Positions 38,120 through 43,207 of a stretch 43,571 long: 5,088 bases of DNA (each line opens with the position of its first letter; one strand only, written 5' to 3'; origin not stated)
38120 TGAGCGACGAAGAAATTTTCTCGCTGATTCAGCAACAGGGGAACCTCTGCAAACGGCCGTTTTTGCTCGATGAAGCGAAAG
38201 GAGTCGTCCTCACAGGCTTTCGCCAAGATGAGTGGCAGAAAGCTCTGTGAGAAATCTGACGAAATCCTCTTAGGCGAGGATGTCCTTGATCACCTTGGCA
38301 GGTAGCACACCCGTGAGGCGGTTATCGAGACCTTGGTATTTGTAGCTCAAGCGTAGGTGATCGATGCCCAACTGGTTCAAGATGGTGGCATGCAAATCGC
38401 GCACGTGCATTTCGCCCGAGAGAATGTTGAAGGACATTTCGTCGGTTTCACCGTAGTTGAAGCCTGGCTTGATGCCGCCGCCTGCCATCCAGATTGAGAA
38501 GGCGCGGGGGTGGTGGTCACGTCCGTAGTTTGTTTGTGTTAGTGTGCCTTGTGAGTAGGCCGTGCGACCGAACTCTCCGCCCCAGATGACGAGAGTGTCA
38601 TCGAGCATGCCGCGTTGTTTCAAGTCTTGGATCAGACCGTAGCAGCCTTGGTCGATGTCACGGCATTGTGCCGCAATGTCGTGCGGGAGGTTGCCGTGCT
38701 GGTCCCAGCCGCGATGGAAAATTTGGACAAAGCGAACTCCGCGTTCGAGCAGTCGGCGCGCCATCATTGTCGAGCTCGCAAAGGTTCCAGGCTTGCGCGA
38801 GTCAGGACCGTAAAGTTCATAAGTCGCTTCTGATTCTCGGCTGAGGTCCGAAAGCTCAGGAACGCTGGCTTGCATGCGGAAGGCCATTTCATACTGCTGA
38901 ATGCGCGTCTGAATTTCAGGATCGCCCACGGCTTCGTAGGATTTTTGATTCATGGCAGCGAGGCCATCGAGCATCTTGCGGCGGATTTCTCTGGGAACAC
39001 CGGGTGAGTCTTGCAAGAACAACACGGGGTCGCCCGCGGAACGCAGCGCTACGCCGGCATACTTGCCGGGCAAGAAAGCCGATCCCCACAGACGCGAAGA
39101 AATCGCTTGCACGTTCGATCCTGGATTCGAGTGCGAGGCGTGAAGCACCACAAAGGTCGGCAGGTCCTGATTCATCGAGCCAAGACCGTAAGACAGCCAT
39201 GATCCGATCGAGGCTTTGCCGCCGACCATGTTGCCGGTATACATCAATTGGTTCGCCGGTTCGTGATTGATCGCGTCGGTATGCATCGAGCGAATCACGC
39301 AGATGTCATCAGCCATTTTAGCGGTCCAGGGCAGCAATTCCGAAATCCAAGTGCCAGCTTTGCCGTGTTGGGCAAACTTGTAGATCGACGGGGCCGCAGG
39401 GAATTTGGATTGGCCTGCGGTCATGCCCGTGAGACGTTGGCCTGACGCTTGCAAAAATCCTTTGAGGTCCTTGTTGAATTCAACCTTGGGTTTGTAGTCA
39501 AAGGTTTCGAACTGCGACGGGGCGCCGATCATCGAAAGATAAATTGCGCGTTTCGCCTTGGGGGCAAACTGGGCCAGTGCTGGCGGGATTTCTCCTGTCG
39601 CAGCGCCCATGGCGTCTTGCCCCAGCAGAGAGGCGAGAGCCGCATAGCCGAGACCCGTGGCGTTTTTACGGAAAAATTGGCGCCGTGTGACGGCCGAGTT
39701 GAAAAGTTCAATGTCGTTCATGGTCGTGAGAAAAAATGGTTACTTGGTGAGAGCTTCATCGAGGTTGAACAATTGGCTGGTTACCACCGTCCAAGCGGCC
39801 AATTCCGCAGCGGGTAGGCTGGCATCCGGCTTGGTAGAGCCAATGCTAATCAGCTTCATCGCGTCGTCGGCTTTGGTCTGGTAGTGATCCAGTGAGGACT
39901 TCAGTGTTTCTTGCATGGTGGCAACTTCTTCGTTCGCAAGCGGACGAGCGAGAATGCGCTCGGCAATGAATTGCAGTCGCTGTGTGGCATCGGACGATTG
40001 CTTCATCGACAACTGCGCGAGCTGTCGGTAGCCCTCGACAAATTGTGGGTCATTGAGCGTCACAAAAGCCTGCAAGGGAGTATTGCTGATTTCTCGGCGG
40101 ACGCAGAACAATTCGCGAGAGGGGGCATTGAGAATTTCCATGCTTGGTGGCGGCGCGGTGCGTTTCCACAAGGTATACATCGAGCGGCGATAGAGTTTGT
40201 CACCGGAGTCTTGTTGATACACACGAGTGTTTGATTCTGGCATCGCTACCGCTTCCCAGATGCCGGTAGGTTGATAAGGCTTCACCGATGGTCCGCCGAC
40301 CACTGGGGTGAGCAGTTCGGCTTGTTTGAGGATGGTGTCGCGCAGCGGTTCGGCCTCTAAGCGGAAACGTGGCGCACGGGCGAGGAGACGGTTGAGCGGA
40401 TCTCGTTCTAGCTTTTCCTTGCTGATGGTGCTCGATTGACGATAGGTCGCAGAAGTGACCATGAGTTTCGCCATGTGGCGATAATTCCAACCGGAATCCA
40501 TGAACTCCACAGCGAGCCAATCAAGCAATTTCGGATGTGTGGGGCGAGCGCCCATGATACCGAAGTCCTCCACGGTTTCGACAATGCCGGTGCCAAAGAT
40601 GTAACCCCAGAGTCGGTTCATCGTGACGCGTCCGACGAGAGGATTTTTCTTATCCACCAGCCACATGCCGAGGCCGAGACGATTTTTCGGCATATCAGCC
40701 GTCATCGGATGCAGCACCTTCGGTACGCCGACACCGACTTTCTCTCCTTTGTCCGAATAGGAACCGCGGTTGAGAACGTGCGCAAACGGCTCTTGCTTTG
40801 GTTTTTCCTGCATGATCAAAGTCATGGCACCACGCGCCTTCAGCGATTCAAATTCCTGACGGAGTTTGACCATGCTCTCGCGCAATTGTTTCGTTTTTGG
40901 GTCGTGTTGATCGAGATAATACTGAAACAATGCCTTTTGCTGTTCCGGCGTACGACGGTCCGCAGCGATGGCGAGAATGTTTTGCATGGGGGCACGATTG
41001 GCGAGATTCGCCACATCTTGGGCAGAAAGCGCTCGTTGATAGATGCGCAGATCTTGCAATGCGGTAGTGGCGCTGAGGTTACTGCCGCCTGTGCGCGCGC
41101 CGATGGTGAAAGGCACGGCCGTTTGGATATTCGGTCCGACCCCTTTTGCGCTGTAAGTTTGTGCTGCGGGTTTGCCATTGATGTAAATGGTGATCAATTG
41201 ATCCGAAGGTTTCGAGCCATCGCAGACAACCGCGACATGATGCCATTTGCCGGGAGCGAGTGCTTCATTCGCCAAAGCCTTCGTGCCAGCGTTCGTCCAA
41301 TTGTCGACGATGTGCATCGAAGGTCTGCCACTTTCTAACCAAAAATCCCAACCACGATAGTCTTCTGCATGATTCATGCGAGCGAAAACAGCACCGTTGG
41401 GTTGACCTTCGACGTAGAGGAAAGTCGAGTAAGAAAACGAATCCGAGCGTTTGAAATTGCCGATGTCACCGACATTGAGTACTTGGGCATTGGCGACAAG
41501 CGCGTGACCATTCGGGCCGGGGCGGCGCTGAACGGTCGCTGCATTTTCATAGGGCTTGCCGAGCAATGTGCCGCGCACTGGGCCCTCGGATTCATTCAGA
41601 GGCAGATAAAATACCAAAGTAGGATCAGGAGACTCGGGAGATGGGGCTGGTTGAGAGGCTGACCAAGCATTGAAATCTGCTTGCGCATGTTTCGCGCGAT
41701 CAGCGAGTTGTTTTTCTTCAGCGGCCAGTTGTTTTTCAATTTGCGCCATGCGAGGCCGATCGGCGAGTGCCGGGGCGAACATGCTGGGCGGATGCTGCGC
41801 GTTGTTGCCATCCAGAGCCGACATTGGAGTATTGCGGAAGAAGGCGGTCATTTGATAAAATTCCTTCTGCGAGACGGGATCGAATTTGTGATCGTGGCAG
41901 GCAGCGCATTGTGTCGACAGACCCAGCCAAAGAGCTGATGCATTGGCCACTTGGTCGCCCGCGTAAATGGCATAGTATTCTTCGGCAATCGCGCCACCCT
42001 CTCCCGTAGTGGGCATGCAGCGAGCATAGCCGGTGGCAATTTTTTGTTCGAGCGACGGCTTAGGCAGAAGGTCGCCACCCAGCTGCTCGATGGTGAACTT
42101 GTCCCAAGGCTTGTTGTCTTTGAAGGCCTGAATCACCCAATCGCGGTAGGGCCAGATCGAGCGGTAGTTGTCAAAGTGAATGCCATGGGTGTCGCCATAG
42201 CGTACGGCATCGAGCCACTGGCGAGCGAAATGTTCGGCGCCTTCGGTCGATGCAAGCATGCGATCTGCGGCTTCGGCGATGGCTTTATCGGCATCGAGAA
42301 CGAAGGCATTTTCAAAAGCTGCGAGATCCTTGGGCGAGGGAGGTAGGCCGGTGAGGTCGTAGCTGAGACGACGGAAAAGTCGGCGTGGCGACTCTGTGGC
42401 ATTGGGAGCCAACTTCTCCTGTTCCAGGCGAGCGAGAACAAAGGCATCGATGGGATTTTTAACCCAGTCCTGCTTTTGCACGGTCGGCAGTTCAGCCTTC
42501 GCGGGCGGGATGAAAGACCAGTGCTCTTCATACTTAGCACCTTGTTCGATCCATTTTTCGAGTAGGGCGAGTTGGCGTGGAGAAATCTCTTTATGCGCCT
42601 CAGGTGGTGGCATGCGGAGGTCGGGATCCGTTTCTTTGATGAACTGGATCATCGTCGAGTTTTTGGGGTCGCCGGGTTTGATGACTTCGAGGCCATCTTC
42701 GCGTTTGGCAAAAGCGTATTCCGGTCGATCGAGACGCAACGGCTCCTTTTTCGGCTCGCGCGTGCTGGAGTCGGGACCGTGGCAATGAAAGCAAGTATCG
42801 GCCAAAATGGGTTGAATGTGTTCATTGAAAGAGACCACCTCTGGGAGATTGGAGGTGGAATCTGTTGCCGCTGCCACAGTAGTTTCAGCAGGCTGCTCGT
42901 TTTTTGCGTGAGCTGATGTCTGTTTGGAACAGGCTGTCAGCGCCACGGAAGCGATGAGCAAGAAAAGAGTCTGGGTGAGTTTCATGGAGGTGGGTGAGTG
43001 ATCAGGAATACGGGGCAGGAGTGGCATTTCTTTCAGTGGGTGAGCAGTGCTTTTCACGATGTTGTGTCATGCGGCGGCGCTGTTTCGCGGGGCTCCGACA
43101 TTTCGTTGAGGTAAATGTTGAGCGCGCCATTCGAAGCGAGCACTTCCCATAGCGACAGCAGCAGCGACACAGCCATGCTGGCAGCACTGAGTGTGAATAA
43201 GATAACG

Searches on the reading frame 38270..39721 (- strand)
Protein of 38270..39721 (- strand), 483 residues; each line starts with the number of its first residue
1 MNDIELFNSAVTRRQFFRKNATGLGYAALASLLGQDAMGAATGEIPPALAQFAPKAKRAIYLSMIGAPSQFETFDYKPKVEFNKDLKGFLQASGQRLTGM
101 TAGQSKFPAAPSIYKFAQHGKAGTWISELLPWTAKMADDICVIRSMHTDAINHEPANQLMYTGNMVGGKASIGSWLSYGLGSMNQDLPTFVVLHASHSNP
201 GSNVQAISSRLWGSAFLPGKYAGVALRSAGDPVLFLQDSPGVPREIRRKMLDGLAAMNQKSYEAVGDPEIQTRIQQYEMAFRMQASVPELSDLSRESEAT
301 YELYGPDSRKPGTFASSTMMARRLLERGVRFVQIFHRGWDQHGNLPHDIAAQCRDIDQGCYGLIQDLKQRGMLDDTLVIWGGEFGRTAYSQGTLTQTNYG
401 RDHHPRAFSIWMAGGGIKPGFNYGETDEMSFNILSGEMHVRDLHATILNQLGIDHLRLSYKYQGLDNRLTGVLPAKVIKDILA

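Call 37: search_protein_families(library=pfam, proteins=[window:38270-39721:-], max_evalue=0.0001)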
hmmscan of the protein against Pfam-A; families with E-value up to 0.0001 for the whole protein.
window:38270-39721:- (483 aa): 1 family
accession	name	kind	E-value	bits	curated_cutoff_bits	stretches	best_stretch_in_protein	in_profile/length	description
PF07394.17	DUF1501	-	1.1e-146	489.4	27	1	56-482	1-390/390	Protein of unknown function (DUF1501)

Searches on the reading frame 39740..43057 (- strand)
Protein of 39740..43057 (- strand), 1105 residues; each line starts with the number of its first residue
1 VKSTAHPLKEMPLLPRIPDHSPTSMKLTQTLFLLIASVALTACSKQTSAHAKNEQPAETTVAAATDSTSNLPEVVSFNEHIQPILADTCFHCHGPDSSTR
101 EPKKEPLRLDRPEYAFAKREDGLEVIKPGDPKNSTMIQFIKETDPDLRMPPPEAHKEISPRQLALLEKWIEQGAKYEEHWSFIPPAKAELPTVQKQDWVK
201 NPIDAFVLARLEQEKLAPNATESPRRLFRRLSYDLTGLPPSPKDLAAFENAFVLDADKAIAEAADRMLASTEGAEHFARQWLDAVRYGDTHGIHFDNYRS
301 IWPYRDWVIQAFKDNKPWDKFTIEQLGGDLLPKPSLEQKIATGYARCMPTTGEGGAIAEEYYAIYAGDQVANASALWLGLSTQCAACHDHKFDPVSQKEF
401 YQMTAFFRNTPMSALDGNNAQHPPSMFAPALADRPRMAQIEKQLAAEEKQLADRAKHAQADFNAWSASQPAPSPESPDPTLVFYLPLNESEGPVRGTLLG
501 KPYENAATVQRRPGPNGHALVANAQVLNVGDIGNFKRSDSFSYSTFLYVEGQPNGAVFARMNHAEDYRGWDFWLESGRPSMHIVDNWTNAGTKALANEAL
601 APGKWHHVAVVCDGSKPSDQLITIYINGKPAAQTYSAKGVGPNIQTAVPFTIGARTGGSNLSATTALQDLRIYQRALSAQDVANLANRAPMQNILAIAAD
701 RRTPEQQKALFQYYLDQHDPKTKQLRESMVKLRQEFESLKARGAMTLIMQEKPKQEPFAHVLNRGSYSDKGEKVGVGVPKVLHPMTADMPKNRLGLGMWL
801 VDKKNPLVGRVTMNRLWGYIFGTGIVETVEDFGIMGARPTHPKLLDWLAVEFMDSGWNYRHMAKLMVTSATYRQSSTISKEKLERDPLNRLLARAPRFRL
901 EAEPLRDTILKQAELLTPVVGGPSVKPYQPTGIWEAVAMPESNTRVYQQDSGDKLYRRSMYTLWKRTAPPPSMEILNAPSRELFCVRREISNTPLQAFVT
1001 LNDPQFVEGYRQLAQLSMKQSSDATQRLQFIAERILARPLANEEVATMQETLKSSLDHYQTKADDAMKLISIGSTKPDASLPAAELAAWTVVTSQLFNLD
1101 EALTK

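Call 37: search_protein_families(library=pfam, proteins=[window:39740-43057:-], max_evalue=0.0001)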
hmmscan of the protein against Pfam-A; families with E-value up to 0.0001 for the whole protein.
window:39740-43057:- (1105 aa): 4 families
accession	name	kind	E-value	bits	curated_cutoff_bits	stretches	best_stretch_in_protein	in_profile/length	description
PF07587.16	PSD1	-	1.8e-89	299.8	28.5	1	792-1051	1-243/244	Protein of unknown function (DUF1553)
PF07583.16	PSCyt2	-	3e-70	236.8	29.8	1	202-410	1-207/209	Protein of unknown function (DUF1549)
PF13385.13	Laminin_G_3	-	8.4e-21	75.1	27.6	1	527-683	7-151/151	Concanavalin A-like lectin/glucanases superfamily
PF07635.16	PSCyt1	-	3.2e-13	50.5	22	1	89-153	1-59/59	Planctomycete cytochrome C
